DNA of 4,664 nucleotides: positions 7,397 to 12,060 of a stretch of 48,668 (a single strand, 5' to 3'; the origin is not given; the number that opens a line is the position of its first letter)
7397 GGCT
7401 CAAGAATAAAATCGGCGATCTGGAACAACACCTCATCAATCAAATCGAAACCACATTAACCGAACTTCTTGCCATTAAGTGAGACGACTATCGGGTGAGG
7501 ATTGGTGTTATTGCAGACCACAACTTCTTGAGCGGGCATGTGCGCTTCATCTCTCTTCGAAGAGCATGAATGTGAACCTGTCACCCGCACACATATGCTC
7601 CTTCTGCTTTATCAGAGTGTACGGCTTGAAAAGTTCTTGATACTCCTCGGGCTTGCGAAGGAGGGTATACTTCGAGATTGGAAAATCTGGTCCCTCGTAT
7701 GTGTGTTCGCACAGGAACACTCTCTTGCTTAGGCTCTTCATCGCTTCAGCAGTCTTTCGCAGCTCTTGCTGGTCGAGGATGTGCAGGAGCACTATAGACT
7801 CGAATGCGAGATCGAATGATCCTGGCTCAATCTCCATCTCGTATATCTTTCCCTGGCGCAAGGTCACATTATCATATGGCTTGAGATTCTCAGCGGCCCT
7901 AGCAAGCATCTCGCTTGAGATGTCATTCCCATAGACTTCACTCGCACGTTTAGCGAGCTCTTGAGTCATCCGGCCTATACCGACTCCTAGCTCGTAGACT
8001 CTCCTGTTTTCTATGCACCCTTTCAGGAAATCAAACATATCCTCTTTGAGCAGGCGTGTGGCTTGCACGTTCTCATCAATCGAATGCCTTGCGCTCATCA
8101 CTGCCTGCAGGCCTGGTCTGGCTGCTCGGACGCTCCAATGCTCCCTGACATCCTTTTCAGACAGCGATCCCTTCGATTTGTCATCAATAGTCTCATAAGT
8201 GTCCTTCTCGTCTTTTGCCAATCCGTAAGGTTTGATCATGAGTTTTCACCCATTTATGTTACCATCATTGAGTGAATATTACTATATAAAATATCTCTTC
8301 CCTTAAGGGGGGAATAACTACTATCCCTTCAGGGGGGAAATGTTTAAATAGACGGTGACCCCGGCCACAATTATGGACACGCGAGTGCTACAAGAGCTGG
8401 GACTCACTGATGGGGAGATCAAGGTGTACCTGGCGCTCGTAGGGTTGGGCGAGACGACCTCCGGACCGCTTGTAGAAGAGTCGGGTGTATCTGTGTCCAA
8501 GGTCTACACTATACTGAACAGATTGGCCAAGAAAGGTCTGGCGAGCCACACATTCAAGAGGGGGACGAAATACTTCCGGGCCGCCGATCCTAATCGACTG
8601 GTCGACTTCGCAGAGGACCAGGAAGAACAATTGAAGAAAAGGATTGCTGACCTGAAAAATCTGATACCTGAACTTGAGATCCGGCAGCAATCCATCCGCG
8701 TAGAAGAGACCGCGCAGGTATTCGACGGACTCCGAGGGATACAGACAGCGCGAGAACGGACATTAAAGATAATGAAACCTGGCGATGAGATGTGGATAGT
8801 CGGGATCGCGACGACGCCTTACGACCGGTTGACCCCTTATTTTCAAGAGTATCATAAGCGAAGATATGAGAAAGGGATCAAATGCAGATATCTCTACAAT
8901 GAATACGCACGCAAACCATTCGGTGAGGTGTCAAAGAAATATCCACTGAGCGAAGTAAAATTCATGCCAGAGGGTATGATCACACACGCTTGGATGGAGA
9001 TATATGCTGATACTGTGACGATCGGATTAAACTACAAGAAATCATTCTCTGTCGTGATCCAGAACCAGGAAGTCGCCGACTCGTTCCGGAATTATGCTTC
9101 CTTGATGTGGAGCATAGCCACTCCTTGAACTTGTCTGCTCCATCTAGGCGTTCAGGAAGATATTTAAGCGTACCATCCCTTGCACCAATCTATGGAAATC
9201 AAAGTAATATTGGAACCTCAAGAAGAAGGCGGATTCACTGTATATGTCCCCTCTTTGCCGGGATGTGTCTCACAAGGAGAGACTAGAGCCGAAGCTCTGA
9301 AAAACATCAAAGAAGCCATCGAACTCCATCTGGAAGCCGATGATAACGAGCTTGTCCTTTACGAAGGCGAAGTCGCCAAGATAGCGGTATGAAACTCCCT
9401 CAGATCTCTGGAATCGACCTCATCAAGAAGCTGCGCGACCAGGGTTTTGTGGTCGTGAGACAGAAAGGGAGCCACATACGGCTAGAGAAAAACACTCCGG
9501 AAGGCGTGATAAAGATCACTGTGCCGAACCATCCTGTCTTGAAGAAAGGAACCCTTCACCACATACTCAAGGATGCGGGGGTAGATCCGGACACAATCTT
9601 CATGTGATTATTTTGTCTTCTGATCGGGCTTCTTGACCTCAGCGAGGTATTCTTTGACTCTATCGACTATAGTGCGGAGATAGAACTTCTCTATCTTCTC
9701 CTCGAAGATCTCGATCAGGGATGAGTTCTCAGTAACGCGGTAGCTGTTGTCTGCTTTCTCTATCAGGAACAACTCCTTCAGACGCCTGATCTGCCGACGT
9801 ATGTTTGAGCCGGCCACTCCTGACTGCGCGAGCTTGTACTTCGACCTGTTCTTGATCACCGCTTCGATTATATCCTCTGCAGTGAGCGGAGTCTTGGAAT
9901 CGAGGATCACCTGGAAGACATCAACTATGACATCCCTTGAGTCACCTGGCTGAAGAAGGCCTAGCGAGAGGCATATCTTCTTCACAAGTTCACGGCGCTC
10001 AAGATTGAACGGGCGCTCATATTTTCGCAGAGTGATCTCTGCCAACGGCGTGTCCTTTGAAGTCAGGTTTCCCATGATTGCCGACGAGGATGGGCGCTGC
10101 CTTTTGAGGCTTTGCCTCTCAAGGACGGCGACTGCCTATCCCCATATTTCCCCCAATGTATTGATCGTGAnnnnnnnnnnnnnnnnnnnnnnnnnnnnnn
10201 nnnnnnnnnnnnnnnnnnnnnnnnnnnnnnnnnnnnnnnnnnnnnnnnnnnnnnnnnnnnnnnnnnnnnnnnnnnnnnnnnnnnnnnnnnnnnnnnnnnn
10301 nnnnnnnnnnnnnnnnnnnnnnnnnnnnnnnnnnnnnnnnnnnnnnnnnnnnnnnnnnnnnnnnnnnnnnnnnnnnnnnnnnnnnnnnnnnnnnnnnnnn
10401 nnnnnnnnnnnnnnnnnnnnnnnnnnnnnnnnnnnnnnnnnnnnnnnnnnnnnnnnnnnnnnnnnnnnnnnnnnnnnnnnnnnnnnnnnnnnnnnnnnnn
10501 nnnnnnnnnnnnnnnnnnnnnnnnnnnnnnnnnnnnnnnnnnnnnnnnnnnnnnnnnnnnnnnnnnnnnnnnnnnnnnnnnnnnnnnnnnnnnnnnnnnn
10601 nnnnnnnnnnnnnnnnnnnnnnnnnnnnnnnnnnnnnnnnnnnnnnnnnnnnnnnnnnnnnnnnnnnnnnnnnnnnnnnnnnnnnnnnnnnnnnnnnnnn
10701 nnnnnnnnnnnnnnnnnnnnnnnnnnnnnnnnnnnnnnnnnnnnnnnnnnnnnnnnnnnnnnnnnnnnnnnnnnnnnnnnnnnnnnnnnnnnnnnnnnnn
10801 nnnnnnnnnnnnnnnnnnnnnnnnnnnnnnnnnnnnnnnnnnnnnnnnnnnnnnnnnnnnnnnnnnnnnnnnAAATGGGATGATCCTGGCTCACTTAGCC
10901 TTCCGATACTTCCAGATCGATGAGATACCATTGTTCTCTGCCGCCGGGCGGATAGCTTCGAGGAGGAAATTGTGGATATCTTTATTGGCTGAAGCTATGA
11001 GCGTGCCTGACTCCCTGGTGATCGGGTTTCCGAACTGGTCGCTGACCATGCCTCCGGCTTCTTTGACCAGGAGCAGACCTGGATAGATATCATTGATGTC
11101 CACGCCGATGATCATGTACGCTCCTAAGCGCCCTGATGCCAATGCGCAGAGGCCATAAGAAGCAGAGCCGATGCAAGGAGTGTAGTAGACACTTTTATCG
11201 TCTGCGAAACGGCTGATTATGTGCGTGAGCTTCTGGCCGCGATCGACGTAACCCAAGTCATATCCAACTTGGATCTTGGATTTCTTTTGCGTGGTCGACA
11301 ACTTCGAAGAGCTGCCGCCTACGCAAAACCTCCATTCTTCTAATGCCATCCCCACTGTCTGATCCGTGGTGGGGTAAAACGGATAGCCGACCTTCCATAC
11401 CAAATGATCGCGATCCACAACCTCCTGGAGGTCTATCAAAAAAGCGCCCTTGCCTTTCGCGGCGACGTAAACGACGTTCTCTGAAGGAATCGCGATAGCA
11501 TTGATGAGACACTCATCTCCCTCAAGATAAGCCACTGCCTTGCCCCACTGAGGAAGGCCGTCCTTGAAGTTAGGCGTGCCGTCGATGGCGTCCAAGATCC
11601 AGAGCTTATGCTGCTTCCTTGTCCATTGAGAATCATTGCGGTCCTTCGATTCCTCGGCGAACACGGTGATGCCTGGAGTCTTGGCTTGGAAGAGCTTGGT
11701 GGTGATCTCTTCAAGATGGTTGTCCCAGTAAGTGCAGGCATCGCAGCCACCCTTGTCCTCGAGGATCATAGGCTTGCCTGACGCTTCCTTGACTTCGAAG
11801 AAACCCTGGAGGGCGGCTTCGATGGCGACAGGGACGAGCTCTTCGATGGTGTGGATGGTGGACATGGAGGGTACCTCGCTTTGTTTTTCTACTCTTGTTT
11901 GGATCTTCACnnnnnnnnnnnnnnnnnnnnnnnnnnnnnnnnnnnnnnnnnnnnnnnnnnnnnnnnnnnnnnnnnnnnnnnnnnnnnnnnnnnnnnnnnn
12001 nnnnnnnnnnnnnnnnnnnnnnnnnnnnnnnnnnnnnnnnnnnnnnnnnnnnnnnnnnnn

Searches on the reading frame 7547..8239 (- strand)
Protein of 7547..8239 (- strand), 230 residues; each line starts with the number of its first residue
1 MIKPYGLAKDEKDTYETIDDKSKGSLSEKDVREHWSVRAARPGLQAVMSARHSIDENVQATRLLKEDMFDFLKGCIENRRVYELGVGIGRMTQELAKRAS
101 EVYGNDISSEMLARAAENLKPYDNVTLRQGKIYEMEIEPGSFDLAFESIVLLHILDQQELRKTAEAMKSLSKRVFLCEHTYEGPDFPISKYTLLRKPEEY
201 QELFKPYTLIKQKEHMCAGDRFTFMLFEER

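Call 3: search_protein_families(library=pfam, proteins=[window:7547-8239:-], max_evalue=0.01)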
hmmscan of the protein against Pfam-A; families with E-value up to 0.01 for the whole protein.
window:7547-8239:- (230 aa): 8 families
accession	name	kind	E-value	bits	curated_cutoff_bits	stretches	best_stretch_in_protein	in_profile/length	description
PF13649.12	Methyltransf_25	-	3.1e-16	60.3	27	1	81-170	1-92/97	Methyltransferase domain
PF08241.18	Methyltransf_11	-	1.1e-13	52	21.2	1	83-161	2-80/95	Methyltransferase domain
PF13847.12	Methyltransf_31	-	1.3e-12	48.1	27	1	78-167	4-100/145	Methyltransferase domain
PF08242.18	Methyltransf_12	-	5.8e-10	40.2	30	1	83-167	2-88/98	Methyltransferase domain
PF00398.26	RrnaAD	-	8.6e-05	22.2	24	1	77-138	30-91/263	Ribosomal RNA adenine dimethylase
PF13489.12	Methyltransf_23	-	0.0002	21.6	27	1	71-216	16-142/164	Methyltransferase domain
PF05219.18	DREV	-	0.00094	18.8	26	1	59-124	77-139/265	DREV methyltransferase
PF05401.17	NodS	-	0.0055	17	24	1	72-170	38-135/201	Nodulation protein S (NodS)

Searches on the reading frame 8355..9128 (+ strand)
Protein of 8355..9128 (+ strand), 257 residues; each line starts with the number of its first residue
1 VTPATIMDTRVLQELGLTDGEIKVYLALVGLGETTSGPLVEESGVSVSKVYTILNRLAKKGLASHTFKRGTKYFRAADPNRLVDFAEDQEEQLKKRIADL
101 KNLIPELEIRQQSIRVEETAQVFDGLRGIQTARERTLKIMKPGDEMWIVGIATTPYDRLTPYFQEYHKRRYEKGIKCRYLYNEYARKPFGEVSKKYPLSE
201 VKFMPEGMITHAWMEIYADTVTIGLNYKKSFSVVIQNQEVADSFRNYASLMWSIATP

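Call 3: search_protein_families(library=pfam, proteins=[window:8355-9128:+], max_evalue=0.01)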
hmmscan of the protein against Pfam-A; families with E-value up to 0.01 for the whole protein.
window:8355-9128:+ (257 aa): 2 families
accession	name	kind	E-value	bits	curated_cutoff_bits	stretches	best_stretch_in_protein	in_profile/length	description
PF01978.25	TrmB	-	3.6e-15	56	25.6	1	12-79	1-67/68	Sugar-specific transcriptional regulator TrmB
PF13730.12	HTH_36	-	0.00049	20.3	25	1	16-62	2-54/55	Helix-turn-helix domain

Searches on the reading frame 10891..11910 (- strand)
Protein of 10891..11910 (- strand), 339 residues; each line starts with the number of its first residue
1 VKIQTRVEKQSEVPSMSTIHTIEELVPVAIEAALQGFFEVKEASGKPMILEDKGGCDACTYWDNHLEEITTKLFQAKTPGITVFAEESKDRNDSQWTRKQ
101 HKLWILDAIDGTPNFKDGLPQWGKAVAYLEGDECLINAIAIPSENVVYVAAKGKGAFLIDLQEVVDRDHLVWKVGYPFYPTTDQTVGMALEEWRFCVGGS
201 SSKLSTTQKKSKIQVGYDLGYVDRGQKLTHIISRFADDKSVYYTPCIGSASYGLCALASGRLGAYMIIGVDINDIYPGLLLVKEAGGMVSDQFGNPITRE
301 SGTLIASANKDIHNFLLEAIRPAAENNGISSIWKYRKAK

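Call 60: search_protein_families(library=pfam, proteins=[window:10891-11910:-], max_evalue=0.00001)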
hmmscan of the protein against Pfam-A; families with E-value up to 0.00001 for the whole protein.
window:10891-11910:- (339 aa): 1 family
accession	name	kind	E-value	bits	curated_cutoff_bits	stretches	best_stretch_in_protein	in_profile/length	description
PF00459.30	Inositol_P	-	3.2e-33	115.8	27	1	23-321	3-267/271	Inositol monophosphatase family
